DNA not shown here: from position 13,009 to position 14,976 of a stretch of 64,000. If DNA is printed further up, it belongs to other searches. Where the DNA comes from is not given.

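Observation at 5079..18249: Mirror-image paralogous respiratory-type clusters (SorA-like Mo enzyme, cytochrome c, cyt-c/beta-propeller fusion, diheme cytochrome) flanking a lactonase-like gene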

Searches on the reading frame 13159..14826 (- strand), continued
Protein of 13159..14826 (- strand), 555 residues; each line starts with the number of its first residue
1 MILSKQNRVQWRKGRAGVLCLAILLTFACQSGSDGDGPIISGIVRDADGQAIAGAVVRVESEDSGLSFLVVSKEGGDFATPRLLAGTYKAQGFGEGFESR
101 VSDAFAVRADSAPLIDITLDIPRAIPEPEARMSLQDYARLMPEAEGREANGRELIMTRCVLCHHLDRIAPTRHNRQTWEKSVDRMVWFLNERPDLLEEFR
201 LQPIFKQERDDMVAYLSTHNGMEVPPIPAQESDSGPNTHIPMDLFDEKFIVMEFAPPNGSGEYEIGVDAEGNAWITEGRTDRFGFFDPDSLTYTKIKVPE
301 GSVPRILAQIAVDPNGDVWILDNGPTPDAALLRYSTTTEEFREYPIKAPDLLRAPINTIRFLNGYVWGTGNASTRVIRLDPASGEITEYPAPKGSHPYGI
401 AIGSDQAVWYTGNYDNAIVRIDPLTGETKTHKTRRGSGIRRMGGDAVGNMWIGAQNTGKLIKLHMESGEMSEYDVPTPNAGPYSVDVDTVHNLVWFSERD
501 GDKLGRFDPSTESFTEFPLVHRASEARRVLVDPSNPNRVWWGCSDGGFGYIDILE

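Call 60: search_solved_structures(query=window:13159-14826:-, max_evalue=0.001, show_alignments=2)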
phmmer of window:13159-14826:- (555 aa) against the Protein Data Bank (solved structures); distinct sequences matched with E-value up to 0.001: 23.
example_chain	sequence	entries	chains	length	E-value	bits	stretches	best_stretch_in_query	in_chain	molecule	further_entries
2qc5_A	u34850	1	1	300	1.9e-28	102.6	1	260-521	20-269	Streptogramin B lactonase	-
2z2p_A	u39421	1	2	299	1.7e-27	99.5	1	261-541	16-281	Virginiamycin B lyase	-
2z2n_A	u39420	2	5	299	3.4e-27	98.4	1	259-542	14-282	virginiamycin B lyase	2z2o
6i38_A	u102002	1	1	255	4e-12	48.7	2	266-421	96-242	nv2Pizza6-AYW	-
6i37_A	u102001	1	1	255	5e-12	48.4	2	265-421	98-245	nv1Pizza6-AYW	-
6i3b_A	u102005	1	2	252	5.4e-12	48.3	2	265-421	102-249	cPizza6-AYW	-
6f0q_A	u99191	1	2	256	6.4e-12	48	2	266-421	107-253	Pizza6-AYW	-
6i39_A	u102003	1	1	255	8.5e-12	47.6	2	265-422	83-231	v31Pizza6-AYW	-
6i3a_A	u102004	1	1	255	1.1e-10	44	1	265-451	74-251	v22Pizza6-AYW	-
7zph_A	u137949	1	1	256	2.5e-09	39.5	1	315-463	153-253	Pizza6-TNK-RSH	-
7zq2_A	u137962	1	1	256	3.5e-09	39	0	312-463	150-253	Pizza6-RSH-TSH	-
7zqg_A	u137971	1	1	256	6.3e-09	38.1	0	311-421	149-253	Pizza6-KSH-TSH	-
6f0s_A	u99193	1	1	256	1.2e-08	37.3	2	266-420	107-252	Pizza6-SYW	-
7zcj_A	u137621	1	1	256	1.3e-08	37.1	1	265-421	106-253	Pizza6-TNH-TSH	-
7zpw_A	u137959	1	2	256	1.4e-08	37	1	265-421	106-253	Pizza6-TSK-TSH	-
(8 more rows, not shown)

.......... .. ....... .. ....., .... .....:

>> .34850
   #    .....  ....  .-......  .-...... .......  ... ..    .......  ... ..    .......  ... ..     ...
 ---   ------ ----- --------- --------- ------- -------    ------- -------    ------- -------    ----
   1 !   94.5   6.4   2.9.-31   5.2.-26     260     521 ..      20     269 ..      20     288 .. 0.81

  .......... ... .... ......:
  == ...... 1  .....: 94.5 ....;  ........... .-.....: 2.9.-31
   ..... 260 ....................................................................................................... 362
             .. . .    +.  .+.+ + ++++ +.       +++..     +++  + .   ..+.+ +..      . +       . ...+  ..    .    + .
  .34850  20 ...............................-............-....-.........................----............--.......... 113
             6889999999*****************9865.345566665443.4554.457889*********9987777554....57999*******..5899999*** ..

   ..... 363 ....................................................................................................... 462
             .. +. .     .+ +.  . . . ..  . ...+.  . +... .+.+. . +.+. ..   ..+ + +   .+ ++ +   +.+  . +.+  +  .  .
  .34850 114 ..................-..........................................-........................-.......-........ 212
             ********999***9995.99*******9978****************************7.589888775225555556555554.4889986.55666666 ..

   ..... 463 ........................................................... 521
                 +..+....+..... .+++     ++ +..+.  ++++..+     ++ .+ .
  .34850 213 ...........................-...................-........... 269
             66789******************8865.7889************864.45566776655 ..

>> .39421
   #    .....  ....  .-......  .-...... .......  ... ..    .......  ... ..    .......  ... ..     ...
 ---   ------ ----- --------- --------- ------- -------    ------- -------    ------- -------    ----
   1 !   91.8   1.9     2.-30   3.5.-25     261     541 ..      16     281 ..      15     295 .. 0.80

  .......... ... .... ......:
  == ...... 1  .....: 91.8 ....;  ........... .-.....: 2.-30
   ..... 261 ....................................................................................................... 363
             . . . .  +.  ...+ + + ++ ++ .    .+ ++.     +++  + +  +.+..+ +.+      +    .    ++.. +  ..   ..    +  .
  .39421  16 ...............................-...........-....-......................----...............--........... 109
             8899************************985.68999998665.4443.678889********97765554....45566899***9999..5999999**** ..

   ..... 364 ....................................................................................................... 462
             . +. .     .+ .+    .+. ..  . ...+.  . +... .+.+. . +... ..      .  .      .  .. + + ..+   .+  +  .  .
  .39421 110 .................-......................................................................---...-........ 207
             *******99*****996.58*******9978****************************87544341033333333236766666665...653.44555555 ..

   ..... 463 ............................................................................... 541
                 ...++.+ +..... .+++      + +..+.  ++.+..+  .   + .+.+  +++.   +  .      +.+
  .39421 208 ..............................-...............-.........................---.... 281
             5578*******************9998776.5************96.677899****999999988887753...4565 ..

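Call 91: search_protein_families(library=pfam, proteins=[L023:7529-9817:+, L023:7238-7513:+, L023:11765-13216:+, L023:17433-18587:+, L022:4814-7252:+, L042:15798-16718:-, L023:5551-7263:-, L067:5130-5693:+, L046:12789-13307:-], max_evalue=0.001)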
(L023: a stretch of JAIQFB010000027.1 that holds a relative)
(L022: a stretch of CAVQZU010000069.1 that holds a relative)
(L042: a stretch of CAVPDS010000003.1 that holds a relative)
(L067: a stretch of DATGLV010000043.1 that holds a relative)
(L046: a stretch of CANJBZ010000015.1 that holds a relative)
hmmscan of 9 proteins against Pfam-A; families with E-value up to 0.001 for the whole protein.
L023:7529-9817:+ (762 aa): 3 families
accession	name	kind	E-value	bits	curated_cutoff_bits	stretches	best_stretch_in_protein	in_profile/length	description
PF20256.3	MoCoBD_2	-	7.7e-47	160.6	27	2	52-192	47-185/283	Molybdopterin cofactor-binding domain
PF02738.23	MoCoBD_1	-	6.3e-29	101.2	27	1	327-469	13-158/244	Molybdopterin cofactor-binding domain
PF01315.27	Ald_Xan_dh_C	-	6.9e-05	23.6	31.3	0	223-270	1-48/110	Aldehyde oxidase and xanthine dehydrogenase, a/b hammerhead domain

L023:7238-7513:+ (91 aa): 0 families

L023:11765-13216:+ (483 aa): 1 family
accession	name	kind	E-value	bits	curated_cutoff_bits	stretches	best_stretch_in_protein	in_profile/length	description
PF00753.33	Lactamase_B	-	5.4e-15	56.3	22.7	1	266-454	6-196/196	Metallo-beta-lactamase superfamily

L023:17433-18587:+ (384 aa): 10 families
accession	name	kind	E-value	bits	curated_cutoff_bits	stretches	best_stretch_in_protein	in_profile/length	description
PF01344.31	Kelch_1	-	2.9e-43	145.4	20.1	5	237-280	1-39/46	Kelch motif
PF07646.21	Kelch_2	-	1.4e-35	119.8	21.3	4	177-235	2-48/48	Kelch motif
PF13964.12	Kelch_6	-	2e-31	107.4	25.3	3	124-177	4-50/50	Kelch motif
PF24681.1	Kelch_KLHDC2_KLHL20_DRC7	-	1.4e-29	103.4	50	2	73-194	101-221/221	KLHDC2/KLHL20/DRC7 Kelch-repeats domain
PF25210.1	Kelch_FKB95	-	1.9e-29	103.5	70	3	220-282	62-122/268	FKB95, Kelch-repeats domain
PF24996.1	NANM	-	1.1e-26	94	45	4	225-323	40-138/350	N-acetylneuraminate epimerase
PF24981.1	Beta-prop_ATRN-LZTR1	-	2.8e-25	89.6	50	3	86-196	160-281/289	Attractin/LZTR1 beta-propeller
PF13418.12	Kelch_4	-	1.7e-21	76.3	21.6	2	124-175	4-49/49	Galactose oxidase, central domain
PF13415.12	Kelch_3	-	9.3e-21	73.9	22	1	132-177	1-40/48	Galactose oxidase, central domain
PF13854.13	Kelch_HCF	-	7.1e-07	29.2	113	0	154-258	214-327/345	Host cell factor, Kelch-repeats domain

L022:4814-7252:+ (812 aa): 3 families
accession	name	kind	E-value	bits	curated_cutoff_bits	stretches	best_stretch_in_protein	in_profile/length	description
PF20256.3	MoCoBD_2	-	1.3e-39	136.8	27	2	101-243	46-185/283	Molybdopterin cofactor-binding domain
PF02738.23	MoCoBD_1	-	3.4e-25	89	27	1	379-521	14-159/244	Molybdopterin cofactor-binding domain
PF01315.27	Ald_Xan_dh_C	-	0.00015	22.5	31.3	0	274-321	1-48/110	Aldehyde oxidase and xanthine dehydrogenase, a/b hammerhead domain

L042:15798-16718:- (306 aa): 0 families

L023:5551-7263:- (570 aa): 5 families
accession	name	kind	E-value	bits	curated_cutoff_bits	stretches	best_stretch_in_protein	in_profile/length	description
PF24684.1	Vgb_lyase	-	1.3e-29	103.4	50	2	315-547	21-239/290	Virginiamycin B lyase family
PF13620.12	CarboxypepD_reg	-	2.2e-13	50.8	32.3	1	36-119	1-82/82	Carboxypeptidase regulatory-like domain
PF08450.18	SGL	-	4e-12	46.7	26.3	0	366-462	10-104/246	SMP-30/Gluconolactonase/LRE-like region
PF21959.2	DUF6923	-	8.3e-08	32.7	27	0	423-522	62-167/234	Repeat of unknown function (DUF6923)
PF13449.12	Phytase-like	-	0.00087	19.7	27.6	0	452-488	76-112/284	Esterase-like activity of phytase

L067:5130-5693:+ (187 aa): 1 family
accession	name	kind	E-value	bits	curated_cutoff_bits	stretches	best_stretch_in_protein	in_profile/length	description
PF02566.24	OsmC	-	2.7e-14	53.8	27.5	1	86-183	2-100/100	OsmC-like protein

L046:12789-13307:- (172 aa): 1 family
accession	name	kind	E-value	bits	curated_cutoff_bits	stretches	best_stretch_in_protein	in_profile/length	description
PF01625.27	PMSR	-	8.9e-58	195.3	23.7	1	6-153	2-153/153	Peptide methionine sulfoxide reductase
